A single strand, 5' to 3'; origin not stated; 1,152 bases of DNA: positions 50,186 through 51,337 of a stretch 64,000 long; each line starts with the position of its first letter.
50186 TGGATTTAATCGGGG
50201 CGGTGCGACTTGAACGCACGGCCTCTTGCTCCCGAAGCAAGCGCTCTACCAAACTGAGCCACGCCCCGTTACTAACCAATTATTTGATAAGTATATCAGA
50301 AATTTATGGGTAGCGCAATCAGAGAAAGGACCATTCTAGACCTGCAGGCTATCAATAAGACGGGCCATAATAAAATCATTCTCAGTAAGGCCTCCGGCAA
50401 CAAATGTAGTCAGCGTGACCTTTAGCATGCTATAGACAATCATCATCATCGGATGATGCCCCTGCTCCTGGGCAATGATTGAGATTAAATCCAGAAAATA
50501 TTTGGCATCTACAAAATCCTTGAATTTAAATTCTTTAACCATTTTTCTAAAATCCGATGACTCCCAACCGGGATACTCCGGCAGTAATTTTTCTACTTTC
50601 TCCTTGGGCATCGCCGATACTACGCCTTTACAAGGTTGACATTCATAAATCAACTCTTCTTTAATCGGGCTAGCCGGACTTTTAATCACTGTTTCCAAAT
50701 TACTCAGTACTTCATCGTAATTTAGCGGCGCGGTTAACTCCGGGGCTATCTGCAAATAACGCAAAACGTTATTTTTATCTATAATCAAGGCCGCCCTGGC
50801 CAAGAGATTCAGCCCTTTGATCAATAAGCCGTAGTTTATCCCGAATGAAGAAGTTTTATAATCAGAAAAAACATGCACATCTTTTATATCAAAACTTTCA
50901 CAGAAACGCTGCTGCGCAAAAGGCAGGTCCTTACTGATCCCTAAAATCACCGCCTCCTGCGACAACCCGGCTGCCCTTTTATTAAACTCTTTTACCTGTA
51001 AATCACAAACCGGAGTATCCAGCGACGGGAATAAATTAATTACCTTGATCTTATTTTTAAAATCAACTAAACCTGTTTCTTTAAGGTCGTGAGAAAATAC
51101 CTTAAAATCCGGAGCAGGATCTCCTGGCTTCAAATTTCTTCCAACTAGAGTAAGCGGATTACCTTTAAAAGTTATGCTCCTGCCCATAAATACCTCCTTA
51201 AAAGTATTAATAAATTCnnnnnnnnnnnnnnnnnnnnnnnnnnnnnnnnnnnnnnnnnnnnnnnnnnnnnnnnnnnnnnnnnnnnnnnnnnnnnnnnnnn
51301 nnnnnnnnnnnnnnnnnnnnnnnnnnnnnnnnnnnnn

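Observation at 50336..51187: Single polypeptide fusing thiol peroxidase (Tpx) to pterin-4a-carbinolamine dehydratase (PCD)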

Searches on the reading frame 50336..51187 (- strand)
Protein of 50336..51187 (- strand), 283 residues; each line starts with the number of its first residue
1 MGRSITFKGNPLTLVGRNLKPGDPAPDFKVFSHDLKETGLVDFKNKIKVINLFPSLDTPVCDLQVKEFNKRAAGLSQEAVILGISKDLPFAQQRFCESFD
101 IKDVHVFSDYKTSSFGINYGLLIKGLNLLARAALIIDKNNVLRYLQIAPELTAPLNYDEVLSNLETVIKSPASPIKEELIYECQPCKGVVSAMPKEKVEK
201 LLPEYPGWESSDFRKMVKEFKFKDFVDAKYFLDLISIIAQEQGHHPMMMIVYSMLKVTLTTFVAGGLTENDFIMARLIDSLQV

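Call 3: search_protein_families(library=pfam, proteins=[window:50336-51187:-], max_evalue=0.01)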
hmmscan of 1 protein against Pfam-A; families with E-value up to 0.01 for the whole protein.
window:50336-51187:- (283 aa): 3 families
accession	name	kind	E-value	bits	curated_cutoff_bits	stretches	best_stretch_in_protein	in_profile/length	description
PF01329.24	Pterin_4a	-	1.2e-22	80.2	26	1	193-281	3-91/91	Pterin 4 alpha carbinolamine dehydratase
PF08534.16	Redoxin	-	4.1e-21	75.8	26.6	1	20-160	1-147/148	Redoxin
PF00578.27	AhpC-TSA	-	7.8e-19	68.3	26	1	21-144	1-123/124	AhpC/TSA family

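Call 4: search_protein_families(library=ncbifam, proteins=[window:50336-51187:-], max_evalue=0.01)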
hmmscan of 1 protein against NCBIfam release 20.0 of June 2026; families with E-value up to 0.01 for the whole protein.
window:50336-51187:- (283 aa): 9 families
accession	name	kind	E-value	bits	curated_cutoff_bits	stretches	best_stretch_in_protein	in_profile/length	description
NF001808.0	PRK00522.1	equivalog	7.5e-51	171.8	123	1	4-164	3-165/167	thiol peroxidase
NF045827.1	perox_SUH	exception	1.3e-33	115.9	298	1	5-166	4-167/178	thiol peroxidase Prx-SUH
NF002019.0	PRK00823.1-4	equivalog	6.8e-22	77.7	137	1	182-281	11-111/116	4a-hydroxytetrahydrobiopterin dehydratase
NF002017.0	PRK00823.1-2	equivalog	2.1e-19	69.3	80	1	193-281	5-92/94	4a-hydroxytetrahydrobiopterin dehydratase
NF002018.0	PRK00823.1-3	equivalog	1.1e-18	67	108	1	193-281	6-95/98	4a-hydroxytetrahydrobiopterin dehydratase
NF002020.0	PRK00823.1-5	equivalog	1e-16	61.1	146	1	191-280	13-103/111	4a-hydroxytetrahydrobiopterin dehydratase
NF002016.0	PRK00823.1-1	equivalog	1e-16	61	133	1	182-281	8-110/113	4a-hydroxytetrahydrobiopterin dehydratase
NF006960.0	PRK09437.1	equivalog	1.4e-08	34.8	140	1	18-111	3-96/156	thioredoxin-dependent thiol peroxidase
NF053650.1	PerredPrxQDein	equivalog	1.2e-06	28.5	260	1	26-110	2-85/148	thioredoxin-dependent peroxiredoxin PrxQ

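Call 6: find_homologous_proteins(query=window:50336-51187:-, max_evalue=0.00001)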
Query window:50336-51187:- (283 aa): 3404 proteins with E <= 0.00001 among 4983 candidates; the best 120 are listed.
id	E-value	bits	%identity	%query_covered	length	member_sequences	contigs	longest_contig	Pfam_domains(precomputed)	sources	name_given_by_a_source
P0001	5.2e-183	625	99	100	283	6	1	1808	PF08534.17,PF01329.25,PF00578.28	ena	-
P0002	7.8e-153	526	83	100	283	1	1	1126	PF08534.17,PF01329.25,PF00578.28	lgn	-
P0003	2.5e-149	514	82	100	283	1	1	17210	PF08534.17,PF01329.25,PF00578.28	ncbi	-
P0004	1.9e-144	498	78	100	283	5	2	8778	PF08534.17,PF01329.25,PF00578.28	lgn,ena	-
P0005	4.4e-144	497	80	100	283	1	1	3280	PF08534.17,PF01329.25,PF00578.28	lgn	-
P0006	3.1e-137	475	76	100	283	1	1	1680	PF08534.17,PF01329.25,PF00578.28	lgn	-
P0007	4.3e-137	474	76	100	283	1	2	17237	PF08534.17,PF01329.25,PF00578.28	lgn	-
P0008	1.7e-133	462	73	99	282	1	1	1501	PF08534.17,PF01329.25,PF00578.28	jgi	-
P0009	1.5e-132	459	73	100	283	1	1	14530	PF08534.17,PF01329.25,PF00578.28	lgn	-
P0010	3.4e-130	451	71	99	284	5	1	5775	PF08534.17,PF01329.25,PF00578.28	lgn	-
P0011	1.1e-129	450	71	99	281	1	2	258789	PF08534.17,PF01329.25,PF00578.28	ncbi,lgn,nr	ncbi:MAG: thiol peroxidase [Candidatus Omnitrophica bacterium]|nr:thiol peroxidase [Candidatus Omnit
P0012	1.3e-129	449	71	100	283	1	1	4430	PF08534.17,PF01329.25,PF00578.28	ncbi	-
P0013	1.4e-129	449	73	99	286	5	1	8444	PF08534.17,PF01329.25,PF00578.28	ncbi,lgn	-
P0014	7.7e-129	447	71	100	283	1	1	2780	PF08534.17,PF01329.25,PF00578.28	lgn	-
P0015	8.0e-128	444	70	100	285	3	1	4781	PF08534.17,PF01329.25,PF00578.28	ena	-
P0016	5.7e-127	441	70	100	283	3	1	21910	PF08534.17,PF01329.25,PF00578.28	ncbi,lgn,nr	ncbi:MAG: thiol peroxidase [Candidatus Omnitrophica bacterium]|nr:thiol peroxidase [Candidatus Omnit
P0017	7.7e-125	434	69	99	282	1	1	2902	PF08534.17,PF01329.25,PF00578.28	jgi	-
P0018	8.1e-125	434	69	99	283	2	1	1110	PF08534.17,PF01329.25,PF00578.28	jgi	-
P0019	4.4e-123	428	68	99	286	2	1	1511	PF08534.17,PF01329.25,PF00578.28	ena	-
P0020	6.8e-123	427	67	99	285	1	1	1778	PF08534.17,PF01329.25,PF00578.28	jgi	-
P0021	7.9e-123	427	69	99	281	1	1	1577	PF08534.17,PF01329.25,PF00578.28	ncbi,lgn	-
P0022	1.9e-122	426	69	99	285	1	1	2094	PF08534.17,PF01329.25,PF00578.28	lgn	-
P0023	2.0e-122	426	67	99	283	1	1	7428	PF08534.17,PF01329.25,PF00578.28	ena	-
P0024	2.6e-122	426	69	99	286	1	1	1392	PF08534.17,PF01329.25,PF00578.28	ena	-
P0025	8.7e-122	424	69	99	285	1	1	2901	PF08534.17,PF01329.25,PF00578.28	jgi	-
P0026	9.5e-122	424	68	99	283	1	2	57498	PF08534.17,PF01329.25,PF00578.28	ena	-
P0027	1.2e-121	423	69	99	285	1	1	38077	PF08534.17,PF01329.25,PF00578.28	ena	-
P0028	1.3e-121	423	70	98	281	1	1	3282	PF08534.17,PF01329.25,PF00578.28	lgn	-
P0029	1.4e-121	423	68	99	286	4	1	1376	PF08534.17,PF01329.25,PF00578.28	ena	-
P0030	2.0e-121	423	67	100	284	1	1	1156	PF08534.17,PF01329.25,PF00578.28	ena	-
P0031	2.5e-121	422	67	100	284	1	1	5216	PF08534.17,PF01329.25,PF00578.28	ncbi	-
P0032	3.4e-121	422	65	99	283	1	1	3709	PF08534.17,PF01329.25,PF00578.28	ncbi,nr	ncbi:MAG: thiol peroxidase [Candidatus Omnitrophica bacterium]|nr:thiol peroxidase [Candidatus Omnit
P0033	3.5e-121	422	69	100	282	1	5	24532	PF08534.17,PF01329.25,PF00578.28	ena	-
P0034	5.6e-121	421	68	99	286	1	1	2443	PF08534.17,PF01329.25,PF00578.28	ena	-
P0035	6.1e-121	421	67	99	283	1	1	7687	PF08534.17,PF01329.25,PF00578.28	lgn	-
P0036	6.3e-121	421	67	100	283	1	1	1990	PF08534.17,PF01329.25,PF00578.28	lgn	-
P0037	1.0e-120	420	68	99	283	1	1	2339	PF08534.17,PF01329.25,PF00578.28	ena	-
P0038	1.1e-120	420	67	100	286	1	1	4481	PF08534.17,PF01329.25,PF00578.28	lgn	-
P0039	1.5e-120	420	67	99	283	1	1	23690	PF08534.17,PF01329.25,PF00578.28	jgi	-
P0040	1.7e-120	420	68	99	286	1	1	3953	PF08534.17,PF01329.25,PF00578.28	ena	-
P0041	2.3e-120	419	68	99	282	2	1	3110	PF08534.17,PF01329.25,PF00578.28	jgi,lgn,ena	-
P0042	3.3e-120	419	65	99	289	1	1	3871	PF08534.17,PF01329.25,PF00578.28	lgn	-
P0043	4.6e-120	418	67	100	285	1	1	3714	PF08534.17,PF01329.25,PF00578.28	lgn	-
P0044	5.1e-120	418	66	99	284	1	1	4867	PF08534.17,PF01329.25,PF00578.28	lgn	-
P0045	5.8e-120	418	66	100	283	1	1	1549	PF08534.17,PF01329.25,PF00578.28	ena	-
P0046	6.4e-120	418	66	100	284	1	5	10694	PF08534.17,PF01329.25,PF00578.28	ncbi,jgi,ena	-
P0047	7.3e-120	418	68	99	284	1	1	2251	PF08534.17,PF01329.25,PF00578.28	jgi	jgi:thiol peroxidase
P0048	7.4e-120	418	67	99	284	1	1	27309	PF08534.17,PF01329.25,PF00578.28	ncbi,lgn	-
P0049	1.3e-119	417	66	99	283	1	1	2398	PF08534.17,PF01329.25,PF00578.28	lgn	-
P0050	1.3e-119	417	67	99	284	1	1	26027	PF08534.17,PF01329.25,PF00578.28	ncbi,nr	ncbi:MAG: thiol peroxidase [Candidatus Omnitrophica bacterium]|nr:thiol peroxidase [Candidatus Omnit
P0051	1.5e-119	417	67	99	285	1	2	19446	PF08534.17,PF01329.25,PF00578.28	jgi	jgi:thiol peroxidase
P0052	1.9e-119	416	65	99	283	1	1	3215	PF08534.17,PF01329.25,PF00578.28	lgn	-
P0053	2.2e-119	416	64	99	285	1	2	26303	PF08534.17,PF01329.25,PF00578.28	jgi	jgi:thiol peroxidase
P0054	2.6e-119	416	64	99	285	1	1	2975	PF08534.17,PF01329.25,PF00578.28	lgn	-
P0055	4.3e-119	415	66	99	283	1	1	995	PF08534.17,PF01329.25,PF00578.28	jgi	jgi:thioredoxin-dependent peroxiredoxin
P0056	4.5e-119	415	67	99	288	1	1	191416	PF08534.17,PF01329.25,PF00578.28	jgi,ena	-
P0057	6.1e-119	415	66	100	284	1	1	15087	PF08534.17,PF01329.25,PF00578.28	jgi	jgi:thiol peroxidase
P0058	6.9e-119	414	66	100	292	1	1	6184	PF08534.17,PF01329.25,PF00578.28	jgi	-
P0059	7.9e-119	414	66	99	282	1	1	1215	PF08534.17,PF01329.25,PF00578.28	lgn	-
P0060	8.2e-119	414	67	100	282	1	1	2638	PF08534.17,PF01329.25,PF00578.28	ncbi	-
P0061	9.3e-119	414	67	99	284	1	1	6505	PF08534.17,PF01329.25,PF00578.28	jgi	jgi:thioredoxin-dependent peroxiredoxin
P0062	9.4e-119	414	67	99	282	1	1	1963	PF08534.17,PF01329.25,PF00578.28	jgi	jgi:thiol peroxidase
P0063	1.2e-118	414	65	99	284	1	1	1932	PF08534.17,PF01329.25,PF00578.28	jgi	-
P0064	1.2e-118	414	65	99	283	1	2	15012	PF08534.17,PF01329.25,PF00578.28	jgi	-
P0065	1.3e-118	413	65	99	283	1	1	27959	PF08534.17,PF01329.25,PF00578.28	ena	-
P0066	1.3e-118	413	63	99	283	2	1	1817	PF08534.17,PF01329.25,PF00578.28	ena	-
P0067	1.3e-118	413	64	99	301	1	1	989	PF08534.17,PF01329.25,PF00578.28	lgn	-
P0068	1.6e-118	413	65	98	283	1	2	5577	PF08534.17,PF01329.25,PF00578.28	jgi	jgi:thiol peroxidase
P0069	1.6e-118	413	64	99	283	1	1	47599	PF08534.17,PF01329.25,PF00578.28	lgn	-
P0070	2.1e-118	413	65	100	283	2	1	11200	PF08534.17,PF01329.25,PF00578.28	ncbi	-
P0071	2.1e-118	413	66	99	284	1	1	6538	PF08534.17,PF01329.25,PF00578.28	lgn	-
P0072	2.2e-118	413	66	100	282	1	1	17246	PF08534.17,PF01329.25,PF00578.28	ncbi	-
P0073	2.3e-118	413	66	99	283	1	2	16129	PF08534.17,PF01329.25,PF00578.28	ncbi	ncbi:MAG: thiol peroxidase [bacterium]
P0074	2.7e-118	412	64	99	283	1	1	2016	PF08534.17,PF01329.25,PF00578.28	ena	-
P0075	2.7e-118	412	65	100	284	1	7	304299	PF08534.17,PF01329.25,PF00578.28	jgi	-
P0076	3.3e-118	412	64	100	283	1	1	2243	PF08534.17,PF01329.25,PF00578.28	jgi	-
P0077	3.6e-118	412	64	100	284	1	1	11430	PF08534.17,PF01329.25,PF00578.28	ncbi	ncbi:MAG: thiol peroxidase [Candidatus Omnitrophota bacterium]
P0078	3.8e-118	412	64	99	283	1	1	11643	PF08534.17,PF01329.25,PF00578.28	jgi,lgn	jgi:thiol peroxidase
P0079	4.6e-118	412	64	99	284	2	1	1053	PF08534.17,PF01329.25,PF00578.28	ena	-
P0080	5.6e-118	411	63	98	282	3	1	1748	PF08534.17,PF01329.25,PF00578.28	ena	-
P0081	5.7e-118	411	66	99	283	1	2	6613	PF08534.17,PF01329.25,PF00578.28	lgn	-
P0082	6.5e-118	411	67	99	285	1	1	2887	PF08534.17,PF01329.25,PF00578.28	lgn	-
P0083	6.9e-118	411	63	99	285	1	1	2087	PF08534.17,PF01329.25,PF00578.28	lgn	-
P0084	8.0e-118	411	66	99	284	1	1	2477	PF08534.17,PF01329.25,PF00578.28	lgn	-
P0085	9.2e-118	411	66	100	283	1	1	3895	PF08534.17,PF01329.25,PF00578.28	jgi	jgi:thioredoxin-dependent peroxiredoxin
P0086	1.1e-117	410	67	100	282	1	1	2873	PF08534.17,PF01329.25,PF00578.28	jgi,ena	-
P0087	1.1e-117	410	65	99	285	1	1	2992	PF08534.17,PF01329.25,PF00578.28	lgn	-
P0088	1.1e-117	410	65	99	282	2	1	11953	PF08534.17,PF01329.25,PF00578.28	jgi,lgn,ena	-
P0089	1.1e-117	410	64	99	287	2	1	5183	PF08534.17,PF01329.25,PF00578.28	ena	-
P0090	1.2e-117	410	66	99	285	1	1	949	PF08534.17,PF01329.25,PF00578.28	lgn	-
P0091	1.4e-117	410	65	99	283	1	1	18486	PF08534.17,PF01329.25,PF00578.28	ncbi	-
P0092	1.4e-117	410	65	100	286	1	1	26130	PF08534.17,PF01329.25,PF00578.28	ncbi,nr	ncbi:MAG: thiol peroxidase [Candidatus Omnitrophica bacterium]|nr:thiol peroxidase [Candidatus Omnit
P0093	2.0e-117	410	63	100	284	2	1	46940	PF08534.17,PF01329.25,PF00578.28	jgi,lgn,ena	-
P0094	2.1e-117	410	66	100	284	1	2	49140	PF08534.17,PF01329.25,PF00578.28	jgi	-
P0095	2.2e-117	409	65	99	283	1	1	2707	PF08534.17,PF01329.25,PF00578.28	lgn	-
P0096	2.3e-117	409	65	100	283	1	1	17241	PF08534.17,PF01329.25,PF00578.28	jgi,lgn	jgi:thiol peroxidase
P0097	2.6e-117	409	64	100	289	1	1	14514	PF08534.17,PF01329.25,PF00578.28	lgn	-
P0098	2.8e-117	409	65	99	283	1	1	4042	PF08534.17,PF01329.25,PF00578.28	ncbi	-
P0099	3.2e-117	409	65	99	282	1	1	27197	PF08534.17,PF01329.25,PF00578.28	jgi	jgi:thiol peroxidase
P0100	3.7e-117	409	63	99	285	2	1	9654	PF08534.17,PF01329.25,PF00578.28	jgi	jgi:thiol peroxidase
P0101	4.4e-117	408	65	100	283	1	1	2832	PF08534.17,PF01329.25,PF00578.28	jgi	jgi:thiol peroxidase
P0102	4.6e-117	408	64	100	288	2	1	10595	PF08534.17,PF01329.25,PF00578.28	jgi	-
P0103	4.7e-117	408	65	99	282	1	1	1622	PF08534.17,PF01329.25,PF00578.28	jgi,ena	-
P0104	5.0e-117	408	65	99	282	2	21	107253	PF08534.17,PF01329.25,PF00578.28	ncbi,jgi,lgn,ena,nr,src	ncbi:MAG: lipid hydroperoxide peroxidase [Omnitrophica WOR_2 bacterium GWF2_43_52]|nr:MAG: lipid hyd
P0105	6.4e-117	408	65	99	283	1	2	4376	PF08534.17,PF01329.25,PF00578.28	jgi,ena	-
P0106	6.6e-117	408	62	99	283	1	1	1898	PF08534.17,PF01329.25,PF00578.28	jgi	jgi:thiol peroxidase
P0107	7.7e-117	408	63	100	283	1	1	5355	PF08534.17,PF01329.25,PF00578.28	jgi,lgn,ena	-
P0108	7.8e-117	408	65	98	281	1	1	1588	PF08534.17,PF01329.25,PF00578.28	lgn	-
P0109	8.1e-117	408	63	99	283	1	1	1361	PF08534.17,PF01329.25,PF00578.28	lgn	-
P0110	8.8e-117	407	64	100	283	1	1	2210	PF08534.17,PF01329.25,PF00578.28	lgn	-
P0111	8.8e-117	407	65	100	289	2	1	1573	PF08534.17,PF01329.25,PF00578.28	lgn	-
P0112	8.9e-117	407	65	99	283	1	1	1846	PF08534.17,PF01329.25,PF00578.28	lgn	-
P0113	9.0e-117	407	62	99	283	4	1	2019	PF08534.17,PF01329.25,PF00578.28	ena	-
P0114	9.1e-117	407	64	99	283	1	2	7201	PF08534.17,PF01329.25,PF00578.28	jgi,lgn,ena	-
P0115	9.8e-117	407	68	99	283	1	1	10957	PF08534.17,PF01329.25,PF00578.28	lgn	-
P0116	1.1e-116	407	64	99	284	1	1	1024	PF08534.17,PF01329.25,PF00578.28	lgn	-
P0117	1.1e-116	407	63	100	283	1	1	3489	PF08534.17,PF01329.25,PF00578.28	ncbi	-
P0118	1.3e-116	407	64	100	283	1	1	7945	PF08534.17,PF01329.25,PF00578.28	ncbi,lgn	-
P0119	1.3e-116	407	64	99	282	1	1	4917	PF08534.17,PF01329.25,PF00578.28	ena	-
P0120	1.4e-116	407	64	100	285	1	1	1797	PF08534.17,PF01329.25,PF00578.28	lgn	-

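Call 15: find_encoding_contigs(protein=P0011, flank=8000, max_places=3)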
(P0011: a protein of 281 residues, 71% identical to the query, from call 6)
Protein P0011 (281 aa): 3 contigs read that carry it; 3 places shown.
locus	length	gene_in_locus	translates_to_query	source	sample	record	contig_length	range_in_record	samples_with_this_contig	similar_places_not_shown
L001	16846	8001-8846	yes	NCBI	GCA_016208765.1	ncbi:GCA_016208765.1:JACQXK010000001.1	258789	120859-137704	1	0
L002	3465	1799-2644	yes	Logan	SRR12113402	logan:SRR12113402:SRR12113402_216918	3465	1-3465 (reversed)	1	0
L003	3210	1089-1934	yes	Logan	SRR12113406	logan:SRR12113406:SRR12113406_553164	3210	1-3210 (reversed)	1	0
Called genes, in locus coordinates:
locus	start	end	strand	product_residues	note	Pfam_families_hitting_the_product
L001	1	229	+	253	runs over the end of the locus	PF00005:ABC_tran, PF13304:AAA_21 (weak)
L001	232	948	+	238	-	PF02470:MlaD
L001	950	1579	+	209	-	PF03886:ABC_trans_aux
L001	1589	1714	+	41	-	PF06397:Desulfoferrod_N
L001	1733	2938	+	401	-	PF00266:Aminotran_5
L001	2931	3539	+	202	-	PF01592:NifU_N, PF04324:Fer2_BFD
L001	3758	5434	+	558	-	PF01558:POR, PF02776:TPP_enzyme_N (weak), PF01855:POR_N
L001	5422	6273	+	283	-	PF02775:TPP_enzyme_C, PF12367:PFO_beta_C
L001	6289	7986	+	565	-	PF00795:CN_hydrolase, PF02540:NAD_synthase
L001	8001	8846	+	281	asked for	PF00578:AhpC-TSA, PF08534:Redoxin, PF01329:Pterin_4a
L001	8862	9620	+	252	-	PF03116:NQR2_RnfD_RnfE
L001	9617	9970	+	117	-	-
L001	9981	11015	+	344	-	PF01641:SelR, PF01625:PMSR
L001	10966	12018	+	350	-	PF01368:DHH, PF02272:DHHA1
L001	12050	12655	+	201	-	PF06736:TMEM175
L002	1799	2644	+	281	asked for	PF00578:AhpC-TSA, PF08534:Redoxin, PF01329:Pterin_4a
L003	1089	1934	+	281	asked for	PF00578:AhpC-TSA, PF08534:Redoxin, PF01329:Pterin_4a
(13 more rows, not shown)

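Call 16: find_encoding_contigs(protein=P0075, flank=8000, max_places=3)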
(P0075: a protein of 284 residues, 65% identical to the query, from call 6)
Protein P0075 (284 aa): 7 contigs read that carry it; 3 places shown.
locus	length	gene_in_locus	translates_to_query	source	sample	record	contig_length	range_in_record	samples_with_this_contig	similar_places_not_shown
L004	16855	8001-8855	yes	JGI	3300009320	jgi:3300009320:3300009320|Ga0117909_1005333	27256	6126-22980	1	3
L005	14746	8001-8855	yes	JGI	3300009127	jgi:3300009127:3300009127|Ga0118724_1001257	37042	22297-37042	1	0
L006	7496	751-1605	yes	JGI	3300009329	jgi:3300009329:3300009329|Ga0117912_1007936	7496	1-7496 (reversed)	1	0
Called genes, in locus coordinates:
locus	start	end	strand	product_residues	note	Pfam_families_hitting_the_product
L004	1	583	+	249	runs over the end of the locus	PF18297:NFACT-R_2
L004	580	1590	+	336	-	PF04055:Radical_SAM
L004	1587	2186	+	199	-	PF00857:Isochorismatase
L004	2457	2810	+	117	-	PF02082:Rrf2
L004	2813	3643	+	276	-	PF00037:Fer4 (weak), PF12837:Fer4_6, PF12838:Fer4_7 (faint), PF13237:Fer4_10, PF14697:Fer4_21 (weak), PF25160:LdpA_Fe-S-bd (faint), PF13187:Fer4_9 (weak), PF27217:AF_0155, +1 more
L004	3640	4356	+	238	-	PF01966:HD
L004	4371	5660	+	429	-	PF03063:Prismane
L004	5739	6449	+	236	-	PF00175:NAD_binding_1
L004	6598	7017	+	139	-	PF01880:Desulfoferrodox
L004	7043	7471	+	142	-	PF00210:Ferritin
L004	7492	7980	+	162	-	PF00210:Ferritin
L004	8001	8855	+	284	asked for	PF00578:AhpC-TSA, PF08534:Redoxin, PF01329:Pterin_4a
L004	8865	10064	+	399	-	PF00753:Lactamase_B, PF19583:ODP, PF00258:Flavodoxin_1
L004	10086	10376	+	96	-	PF00301:Rubredoxin, PF21349:RUBY_RBDX (faint)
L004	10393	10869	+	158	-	PF01243:PNPOx_N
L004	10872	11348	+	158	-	PF02915:Rubrerythrin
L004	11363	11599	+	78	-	PF00462:Glutaredoxin, PF13417:GST_N_3 (weak)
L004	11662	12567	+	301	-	PF00890:FAD_binding_2 (weak), PF01134:GIDA (faint), PF03486:HI0933_like (faint), PF07992:Pyr_redox_2, PF12831:FAD_oxidored (weak), PF13450:NAD_binding_8 (faint), PF13738:Pyr_redox_3, PF00070:Pyr_redox (weak)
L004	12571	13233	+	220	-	PF12801:Fer4_5 (weak), PF00037:Fer4 (faint), PF14697:Fer4_21 (faint), PF13237:Fer4_10 (weak), PF12838:Fer4_7 (weak), PF13187:Fer4_9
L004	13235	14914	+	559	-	PF00795:CN_hydrolase, PF02540:NAD_synthase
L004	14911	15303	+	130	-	PF03819:MazG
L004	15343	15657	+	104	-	PF02583:Trns_repr_metal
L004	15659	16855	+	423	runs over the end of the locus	PF02321:OEP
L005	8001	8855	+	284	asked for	PF00578:AhpC-TSA, PF08534:Redoxin, PF01329:Pterin_4a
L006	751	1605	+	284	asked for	PF00578:AhpC-TSA, PF08534:Redoxin, PF01329:Pterin_4a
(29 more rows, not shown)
